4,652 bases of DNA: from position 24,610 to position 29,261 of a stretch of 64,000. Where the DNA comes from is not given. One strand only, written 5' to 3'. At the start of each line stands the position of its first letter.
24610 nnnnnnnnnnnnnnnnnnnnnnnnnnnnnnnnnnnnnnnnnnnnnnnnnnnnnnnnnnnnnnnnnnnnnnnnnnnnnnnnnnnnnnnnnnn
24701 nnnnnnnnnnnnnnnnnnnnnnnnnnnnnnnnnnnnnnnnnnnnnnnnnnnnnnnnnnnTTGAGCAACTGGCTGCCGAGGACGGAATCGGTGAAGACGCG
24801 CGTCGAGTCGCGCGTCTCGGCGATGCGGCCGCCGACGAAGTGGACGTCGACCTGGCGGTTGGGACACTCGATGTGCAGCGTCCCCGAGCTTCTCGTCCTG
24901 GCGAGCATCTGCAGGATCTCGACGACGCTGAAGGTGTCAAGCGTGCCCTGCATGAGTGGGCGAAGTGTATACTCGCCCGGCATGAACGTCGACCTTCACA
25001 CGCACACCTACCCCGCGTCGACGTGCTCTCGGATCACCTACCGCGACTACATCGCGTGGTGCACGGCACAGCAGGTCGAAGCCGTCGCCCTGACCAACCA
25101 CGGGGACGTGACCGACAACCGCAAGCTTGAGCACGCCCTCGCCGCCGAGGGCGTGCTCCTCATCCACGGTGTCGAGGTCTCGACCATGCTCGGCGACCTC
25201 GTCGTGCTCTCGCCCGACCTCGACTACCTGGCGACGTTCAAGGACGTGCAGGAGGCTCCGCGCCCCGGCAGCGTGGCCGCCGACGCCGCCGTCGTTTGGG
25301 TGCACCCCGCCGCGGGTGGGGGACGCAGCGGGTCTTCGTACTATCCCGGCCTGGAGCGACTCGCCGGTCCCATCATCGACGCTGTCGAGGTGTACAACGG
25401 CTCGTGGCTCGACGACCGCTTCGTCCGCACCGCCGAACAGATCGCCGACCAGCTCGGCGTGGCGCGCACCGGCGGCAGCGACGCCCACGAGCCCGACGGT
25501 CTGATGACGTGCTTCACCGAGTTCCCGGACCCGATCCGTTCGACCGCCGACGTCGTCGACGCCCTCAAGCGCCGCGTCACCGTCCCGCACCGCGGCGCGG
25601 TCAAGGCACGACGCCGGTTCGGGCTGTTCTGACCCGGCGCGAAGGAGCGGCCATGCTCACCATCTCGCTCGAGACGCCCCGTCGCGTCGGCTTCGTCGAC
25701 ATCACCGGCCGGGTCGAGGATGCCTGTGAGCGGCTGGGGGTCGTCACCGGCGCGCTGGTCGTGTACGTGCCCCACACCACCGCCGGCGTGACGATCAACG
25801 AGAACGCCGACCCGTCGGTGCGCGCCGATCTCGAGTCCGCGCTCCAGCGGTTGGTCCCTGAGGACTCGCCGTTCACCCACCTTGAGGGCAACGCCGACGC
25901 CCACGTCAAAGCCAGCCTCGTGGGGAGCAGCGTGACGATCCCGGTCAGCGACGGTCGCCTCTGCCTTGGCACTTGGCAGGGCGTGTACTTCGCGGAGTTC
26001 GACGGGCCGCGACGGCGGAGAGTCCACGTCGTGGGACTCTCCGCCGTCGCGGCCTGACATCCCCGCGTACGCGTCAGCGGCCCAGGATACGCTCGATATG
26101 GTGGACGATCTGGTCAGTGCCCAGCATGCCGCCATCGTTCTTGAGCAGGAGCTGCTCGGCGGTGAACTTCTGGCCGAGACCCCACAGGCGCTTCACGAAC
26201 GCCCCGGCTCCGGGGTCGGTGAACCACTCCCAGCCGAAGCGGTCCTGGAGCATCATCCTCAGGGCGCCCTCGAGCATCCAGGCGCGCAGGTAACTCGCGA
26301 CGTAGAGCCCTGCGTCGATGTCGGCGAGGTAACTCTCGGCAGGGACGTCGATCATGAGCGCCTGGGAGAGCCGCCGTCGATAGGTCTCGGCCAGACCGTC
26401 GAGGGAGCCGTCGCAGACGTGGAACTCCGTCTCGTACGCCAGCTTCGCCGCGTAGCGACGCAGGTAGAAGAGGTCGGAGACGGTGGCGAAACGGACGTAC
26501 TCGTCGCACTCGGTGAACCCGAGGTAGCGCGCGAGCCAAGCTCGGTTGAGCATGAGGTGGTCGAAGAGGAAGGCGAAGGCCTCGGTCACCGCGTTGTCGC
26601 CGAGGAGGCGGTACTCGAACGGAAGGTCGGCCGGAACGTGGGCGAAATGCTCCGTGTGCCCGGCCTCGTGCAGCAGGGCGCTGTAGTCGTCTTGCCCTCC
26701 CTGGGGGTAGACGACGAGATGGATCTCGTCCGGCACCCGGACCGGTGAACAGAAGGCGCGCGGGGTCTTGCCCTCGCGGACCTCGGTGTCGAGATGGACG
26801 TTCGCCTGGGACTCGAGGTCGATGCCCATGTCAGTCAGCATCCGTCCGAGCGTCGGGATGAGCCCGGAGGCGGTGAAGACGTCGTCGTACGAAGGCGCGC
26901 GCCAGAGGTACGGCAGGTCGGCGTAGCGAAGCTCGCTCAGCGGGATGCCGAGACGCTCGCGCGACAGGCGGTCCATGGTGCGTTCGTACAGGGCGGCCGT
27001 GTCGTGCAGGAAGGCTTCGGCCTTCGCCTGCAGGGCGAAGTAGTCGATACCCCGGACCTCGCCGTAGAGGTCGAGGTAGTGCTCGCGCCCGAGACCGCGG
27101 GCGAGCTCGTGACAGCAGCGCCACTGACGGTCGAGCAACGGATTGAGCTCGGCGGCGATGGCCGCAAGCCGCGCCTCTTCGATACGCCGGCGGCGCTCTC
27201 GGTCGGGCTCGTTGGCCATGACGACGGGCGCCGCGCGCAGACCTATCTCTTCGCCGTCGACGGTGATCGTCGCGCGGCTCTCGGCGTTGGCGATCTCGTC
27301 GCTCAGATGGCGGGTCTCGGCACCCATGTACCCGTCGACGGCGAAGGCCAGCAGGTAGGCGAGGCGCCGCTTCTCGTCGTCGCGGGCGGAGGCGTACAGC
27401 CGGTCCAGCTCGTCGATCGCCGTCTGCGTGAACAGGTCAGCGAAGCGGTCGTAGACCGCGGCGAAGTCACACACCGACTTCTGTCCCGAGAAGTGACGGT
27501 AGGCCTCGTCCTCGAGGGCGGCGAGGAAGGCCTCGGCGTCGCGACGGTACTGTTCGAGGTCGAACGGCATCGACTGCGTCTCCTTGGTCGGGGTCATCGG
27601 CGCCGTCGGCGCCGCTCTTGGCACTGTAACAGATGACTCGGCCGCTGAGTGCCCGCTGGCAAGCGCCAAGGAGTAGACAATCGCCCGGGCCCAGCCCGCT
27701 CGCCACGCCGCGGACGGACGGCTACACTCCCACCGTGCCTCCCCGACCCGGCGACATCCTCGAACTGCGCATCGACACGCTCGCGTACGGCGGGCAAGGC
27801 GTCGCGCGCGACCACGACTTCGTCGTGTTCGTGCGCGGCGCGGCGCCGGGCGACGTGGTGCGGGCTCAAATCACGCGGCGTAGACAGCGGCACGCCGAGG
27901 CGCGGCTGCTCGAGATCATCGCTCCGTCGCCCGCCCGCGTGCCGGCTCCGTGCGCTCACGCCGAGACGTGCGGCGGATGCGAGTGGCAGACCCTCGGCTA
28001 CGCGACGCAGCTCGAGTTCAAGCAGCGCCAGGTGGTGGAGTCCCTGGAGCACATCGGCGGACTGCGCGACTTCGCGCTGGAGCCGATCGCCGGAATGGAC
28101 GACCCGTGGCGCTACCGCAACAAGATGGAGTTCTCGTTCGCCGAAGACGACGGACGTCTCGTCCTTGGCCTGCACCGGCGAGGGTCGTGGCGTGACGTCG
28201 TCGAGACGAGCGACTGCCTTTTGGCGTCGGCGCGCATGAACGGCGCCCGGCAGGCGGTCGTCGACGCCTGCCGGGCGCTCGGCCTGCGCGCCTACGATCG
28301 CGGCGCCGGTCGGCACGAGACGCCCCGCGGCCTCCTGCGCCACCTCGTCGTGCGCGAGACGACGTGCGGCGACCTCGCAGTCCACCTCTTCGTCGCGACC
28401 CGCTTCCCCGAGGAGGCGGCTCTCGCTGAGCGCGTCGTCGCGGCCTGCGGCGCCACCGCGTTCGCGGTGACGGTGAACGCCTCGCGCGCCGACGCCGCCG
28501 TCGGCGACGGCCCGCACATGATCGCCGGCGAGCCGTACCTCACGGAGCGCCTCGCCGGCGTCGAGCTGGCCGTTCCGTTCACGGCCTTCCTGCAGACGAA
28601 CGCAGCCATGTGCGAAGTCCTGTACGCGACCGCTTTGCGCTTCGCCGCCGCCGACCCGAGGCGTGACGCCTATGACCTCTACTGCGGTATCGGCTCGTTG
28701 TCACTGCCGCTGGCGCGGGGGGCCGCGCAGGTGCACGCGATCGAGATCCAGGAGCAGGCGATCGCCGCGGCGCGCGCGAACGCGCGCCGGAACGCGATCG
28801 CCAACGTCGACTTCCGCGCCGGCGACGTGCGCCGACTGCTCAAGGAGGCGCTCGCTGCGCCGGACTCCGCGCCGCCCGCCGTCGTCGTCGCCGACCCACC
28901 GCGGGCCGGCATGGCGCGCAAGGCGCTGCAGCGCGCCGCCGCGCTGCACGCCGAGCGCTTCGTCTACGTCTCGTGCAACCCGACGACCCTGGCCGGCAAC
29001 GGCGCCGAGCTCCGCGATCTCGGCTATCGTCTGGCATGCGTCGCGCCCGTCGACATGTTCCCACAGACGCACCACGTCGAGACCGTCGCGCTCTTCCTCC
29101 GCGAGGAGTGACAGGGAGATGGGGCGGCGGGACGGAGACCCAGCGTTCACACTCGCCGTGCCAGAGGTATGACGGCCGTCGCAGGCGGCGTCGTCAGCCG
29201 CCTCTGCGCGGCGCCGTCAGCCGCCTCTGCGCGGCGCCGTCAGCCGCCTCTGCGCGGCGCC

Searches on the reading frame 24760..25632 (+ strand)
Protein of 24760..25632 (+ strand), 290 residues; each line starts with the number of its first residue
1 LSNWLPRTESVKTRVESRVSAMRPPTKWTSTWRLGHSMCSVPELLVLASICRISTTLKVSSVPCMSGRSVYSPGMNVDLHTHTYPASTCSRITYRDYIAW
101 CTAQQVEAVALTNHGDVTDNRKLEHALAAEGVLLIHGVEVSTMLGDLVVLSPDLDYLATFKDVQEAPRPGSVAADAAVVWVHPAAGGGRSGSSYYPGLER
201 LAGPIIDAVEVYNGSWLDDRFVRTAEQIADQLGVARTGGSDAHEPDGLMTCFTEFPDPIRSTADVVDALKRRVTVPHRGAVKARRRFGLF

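Call 14: search_protein_families(library=ncbifam, proteins=[window:24760-25632:+], max_evalue=0.00001)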
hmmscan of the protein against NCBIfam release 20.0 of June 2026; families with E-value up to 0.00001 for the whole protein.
window:24760-25632:+ (290 aa): 3 families
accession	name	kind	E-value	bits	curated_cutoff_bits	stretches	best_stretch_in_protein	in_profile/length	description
NF038032.1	CehA_McbA_metalo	domain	1.6e-14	54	80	1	76-272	4-211/315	CehA/McbA family metallohydrolase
NF041577.1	nside_bi_sphtase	equivalog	2.1e-08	33.7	400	1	75-145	2-70/276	3',5'-nucleoside bisphosphate phosphatase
NF045780.1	TrlF_fam_ATP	equivalog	8.2e-06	24.8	350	0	77-145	8-86/944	TrlF family AAA-like ATPase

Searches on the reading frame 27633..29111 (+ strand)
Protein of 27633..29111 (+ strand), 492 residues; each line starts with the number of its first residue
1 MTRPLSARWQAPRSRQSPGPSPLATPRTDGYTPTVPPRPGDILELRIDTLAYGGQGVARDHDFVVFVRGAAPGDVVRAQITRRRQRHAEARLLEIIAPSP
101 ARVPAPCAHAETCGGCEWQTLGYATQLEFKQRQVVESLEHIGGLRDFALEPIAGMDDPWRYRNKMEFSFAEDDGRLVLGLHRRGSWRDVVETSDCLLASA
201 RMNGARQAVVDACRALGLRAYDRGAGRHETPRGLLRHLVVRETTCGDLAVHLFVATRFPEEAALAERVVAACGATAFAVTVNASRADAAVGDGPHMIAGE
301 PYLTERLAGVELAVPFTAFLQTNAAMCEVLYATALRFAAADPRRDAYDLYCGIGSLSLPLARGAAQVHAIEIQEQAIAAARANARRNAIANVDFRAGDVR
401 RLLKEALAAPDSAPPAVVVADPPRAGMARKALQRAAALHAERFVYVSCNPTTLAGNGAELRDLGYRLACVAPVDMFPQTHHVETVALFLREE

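Call 18: search_protein_families(library=pfam, proteins=[window:27633-29111:+], max_evalue=0.000001)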
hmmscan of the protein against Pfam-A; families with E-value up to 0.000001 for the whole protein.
window:27633-29111:+ (492 aa): 5 families
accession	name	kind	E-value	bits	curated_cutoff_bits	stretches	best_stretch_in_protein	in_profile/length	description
PF05958.17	tRNA_U5-meth_tr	-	3e-25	89.4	23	1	317-487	177-353/357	tRNA (Uracil-5-)-methyltransferase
PF13847.12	Methyltransf_31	-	1.4e-09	38.3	27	1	346-406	7-69/145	Methyltransferase domain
PF01938.26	TRAM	-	1.3e-08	35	21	1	39-93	4-61/61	TRAM domain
PF13649.12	Methyltransf_25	-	3.9e-08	34.3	27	1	348-403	3-59/97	Methyltransferase domain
PF05175.20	MTS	-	4e-07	30.3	23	1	342-404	31-95/170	Methyltransferase small domain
